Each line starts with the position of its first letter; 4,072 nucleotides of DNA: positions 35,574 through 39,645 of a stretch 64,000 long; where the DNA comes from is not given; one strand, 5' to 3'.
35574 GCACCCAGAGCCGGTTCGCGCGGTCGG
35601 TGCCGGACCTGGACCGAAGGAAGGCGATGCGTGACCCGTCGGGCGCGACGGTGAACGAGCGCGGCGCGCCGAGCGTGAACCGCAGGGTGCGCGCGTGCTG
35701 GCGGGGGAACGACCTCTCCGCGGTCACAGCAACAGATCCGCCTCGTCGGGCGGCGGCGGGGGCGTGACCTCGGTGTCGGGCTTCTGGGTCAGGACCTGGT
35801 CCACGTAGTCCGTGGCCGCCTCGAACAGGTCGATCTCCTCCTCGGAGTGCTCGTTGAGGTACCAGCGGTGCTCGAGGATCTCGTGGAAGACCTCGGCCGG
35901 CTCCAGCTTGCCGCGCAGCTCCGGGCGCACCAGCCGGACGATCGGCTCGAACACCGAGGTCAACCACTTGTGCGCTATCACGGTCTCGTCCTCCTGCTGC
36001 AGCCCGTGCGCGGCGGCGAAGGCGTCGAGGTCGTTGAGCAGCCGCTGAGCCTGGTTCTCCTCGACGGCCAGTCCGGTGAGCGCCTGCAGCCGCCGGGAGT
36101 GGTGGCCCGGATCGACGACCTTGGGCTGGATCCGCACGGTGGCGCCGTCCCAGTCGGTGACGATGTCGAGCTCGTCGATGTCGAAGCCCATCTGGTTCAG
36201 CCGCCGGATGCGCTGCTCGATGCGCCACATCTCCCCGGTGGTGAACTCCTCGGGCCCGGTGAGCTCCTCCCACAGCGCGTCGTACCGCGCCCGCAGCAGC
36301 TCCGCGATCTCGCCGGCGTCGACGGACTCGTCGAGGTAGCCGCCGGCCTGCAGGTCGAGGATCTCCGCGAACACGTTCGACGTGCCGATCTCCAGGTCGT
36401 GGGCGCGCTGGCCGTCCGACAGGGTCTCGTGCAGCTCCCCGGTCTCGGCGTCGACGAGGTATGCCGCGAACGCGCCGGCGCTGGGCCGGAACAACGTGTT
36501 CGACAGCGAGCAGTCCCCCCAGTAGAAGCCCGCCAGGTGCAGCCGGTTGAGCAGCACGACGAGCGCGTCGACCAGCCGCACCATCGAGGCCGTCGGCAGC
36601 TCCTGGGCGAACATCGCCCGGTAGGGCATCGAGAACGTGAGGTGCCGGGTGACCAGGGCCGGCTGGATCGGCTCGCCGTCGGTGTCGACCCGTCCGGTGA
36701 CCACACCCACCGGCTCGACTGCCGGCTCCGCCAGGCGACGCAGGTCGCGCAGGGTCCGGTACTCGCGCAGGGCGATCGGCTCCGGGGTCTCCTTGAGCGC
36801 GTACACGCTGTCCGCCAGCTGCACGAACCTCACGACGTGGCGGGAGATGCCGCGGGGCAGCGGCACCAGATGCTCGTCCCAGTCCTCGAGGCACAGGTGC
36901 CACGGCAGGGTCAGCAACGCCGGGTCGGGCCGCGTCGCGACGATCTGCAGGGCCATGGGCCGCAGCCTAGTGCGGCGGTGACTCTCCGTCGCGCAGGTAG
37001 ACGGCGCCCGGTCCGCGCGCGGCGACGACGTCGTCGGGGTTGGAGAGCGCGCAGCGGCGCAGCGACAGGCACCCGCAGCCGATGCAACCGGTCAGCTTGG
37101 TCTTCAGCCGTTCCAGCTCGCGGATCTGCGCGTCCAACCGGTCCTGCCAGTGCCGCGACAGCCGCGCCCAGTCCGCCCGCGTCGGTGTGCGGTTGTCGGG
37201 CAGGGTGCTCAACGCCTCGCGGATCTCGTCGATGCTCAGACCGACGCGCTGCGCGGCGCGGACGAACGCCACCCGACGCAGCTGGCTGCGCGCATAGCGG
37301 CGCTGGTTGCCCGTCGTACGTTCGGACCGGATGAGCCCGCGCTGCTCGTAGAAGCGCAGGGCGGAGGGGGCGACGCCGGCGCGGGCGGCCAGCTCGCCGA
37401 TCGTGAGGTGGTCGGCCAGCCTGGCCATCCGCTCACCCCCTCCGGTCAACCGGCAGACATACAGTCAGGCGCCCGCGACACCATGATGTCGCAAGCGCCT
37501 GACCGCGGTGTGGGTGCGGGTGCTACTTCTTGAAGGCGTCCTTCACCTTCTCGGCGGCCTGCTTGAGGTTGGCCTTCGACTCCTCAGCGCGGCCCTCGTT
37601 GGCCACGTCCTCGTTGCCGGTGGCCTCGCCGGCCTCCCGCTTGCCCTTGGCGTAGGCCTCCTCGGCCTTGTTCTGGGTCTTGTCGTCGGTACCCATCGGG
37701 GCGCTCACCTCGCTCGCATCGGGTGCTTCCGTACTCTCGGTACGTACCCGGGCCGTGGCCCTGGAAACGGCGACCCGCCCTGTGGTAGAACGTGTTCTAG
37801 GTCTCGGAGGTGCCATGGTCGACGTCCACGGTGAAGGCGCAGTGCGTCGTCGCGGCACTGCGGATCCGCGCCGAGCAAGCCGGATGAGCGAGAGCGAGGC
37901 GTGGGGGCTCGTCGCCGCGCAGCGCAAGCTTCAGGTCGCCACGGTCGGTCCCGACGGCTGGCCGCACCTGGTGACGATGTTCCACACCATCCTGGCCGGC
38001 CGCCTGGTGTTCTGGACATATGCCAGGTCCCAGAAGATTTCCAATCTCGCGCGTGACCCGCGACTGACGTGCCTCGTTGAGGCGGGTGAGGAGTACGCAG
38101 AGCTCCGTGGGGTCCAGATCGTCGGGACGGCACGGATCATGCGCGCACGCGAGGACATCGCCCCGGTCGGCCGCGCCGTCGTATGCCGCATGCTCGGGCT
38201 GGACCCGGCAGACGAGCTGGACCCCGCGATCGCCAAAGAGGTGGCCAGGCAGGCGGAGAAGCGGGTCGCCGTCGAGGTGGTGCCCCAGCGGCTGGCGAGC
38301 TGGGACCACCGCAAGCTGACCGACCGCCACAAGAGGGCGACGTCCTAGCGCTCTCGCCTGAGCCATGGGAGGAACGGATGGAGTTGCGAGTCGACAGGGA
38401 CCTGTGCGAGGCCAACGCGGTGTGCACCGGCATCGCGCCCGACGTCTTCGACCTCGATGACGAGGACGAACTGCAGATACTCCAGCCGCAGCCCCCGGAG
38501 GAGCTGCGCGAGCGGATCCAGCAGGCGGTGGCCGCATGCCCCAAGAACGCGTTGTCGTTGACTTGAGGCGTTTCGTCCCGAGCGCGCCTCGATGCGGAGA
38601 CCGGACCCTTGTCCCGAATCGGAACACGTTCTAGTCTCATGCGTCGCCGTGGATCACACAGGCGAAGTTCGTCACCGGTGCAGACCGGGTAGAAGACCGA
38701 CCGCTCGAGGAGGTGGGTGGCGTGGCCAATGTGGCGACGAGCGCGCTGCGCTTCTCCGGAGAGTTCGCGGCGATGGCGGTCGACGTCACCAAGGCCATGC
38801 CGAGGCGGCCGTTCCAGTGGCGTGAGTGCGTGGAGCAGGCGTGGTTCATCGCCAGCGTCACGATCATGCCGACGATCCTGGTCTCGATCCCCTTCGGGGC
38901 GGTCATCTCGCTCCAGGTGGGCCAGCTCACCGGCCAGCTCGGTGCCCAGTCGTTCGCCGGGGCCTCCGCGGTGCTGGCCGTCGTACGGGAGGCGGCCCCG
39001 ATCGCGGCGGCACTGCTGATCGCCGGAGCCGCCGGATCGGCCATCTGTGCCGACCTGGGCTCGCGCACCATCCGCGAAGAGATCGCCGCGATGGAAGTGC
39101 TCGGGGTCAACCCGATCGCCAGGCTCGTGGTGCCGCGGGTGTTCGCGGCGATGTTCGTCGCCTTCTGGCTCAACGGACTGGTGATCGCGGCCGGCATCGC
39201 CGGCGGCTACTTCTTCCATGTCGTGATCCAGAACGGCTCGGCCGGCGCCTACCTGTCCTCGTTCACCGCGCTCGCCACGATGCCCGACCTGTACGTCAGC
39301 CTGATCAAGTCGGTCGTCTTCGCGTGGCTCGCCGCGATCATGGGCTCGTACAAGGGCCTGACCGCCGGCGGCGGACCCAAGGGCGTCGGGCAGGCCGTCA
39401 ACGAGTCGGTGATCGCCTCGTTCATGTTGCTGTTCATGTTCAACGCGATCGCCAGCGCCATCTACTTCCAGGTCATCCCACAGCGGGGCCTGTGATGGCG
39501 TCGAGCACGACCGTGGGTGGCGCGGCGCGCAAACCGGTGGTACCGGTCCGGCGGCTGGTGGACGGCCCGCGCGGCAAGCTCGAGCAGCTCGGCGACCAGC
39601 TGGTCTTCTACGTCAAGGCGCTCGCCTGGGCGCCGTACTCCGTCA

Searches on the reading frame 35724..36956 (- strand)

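Call 64: search_protein_families(library=pfam, proteins=[window:35724-36956:-])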
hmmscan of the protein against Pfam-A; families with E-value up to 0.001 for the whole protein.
window:35724-36956:- (410 aa): 2 families
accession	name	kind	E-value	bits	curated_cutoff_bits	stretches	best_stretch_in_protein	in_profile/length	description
PF13224.11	DUF4032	-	3.1e-69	232.5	23.8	1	228-389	2-163/163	Domain of unknown function (DUF4032)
PF06293.20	Kdo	-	1.2e-08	35.1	21.3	1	48-189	45-184/207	Lipopolysaccharide kinase (Kdo/WaaP) family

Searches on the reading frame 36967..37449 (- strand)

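Call 64: search_protein_families(library=pfam, proteins=[window:36967-37449:-])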
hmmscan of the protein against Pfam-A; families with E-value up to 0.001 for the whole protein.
window:36967-37449:- (160 aa): 3 families
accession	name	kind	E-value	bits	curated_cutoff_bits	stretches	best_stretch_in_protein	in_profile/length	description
PF09278.17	MerR-DNA-bind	-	8.6e-21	74.8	25.4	1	57-122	1-65/65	MerR, DNA binding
PF13411.12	MerR_1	-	4e-19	68.9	21.6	1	16-81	2-67/69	MerR HTH family regulatory protein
PF00376.29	MerR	-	1.2e-15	57.5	28.2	1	16-52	1-38/38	MerR family regulatory protein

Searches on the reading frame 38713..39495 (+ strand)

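Call 64: search_protein_families(library=pfam, proteins=[window:38713-39495:+])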
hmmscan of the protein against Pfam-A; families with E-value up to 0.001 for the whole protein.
window:38713-39495:+ (260 aa): 1 family
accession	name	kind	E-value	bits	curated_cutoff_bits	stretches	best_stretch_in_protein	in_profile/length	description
PF02405.21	MlaE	-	6.9e-64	215.8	22.5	1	40-249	2-211/212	Permease MlaE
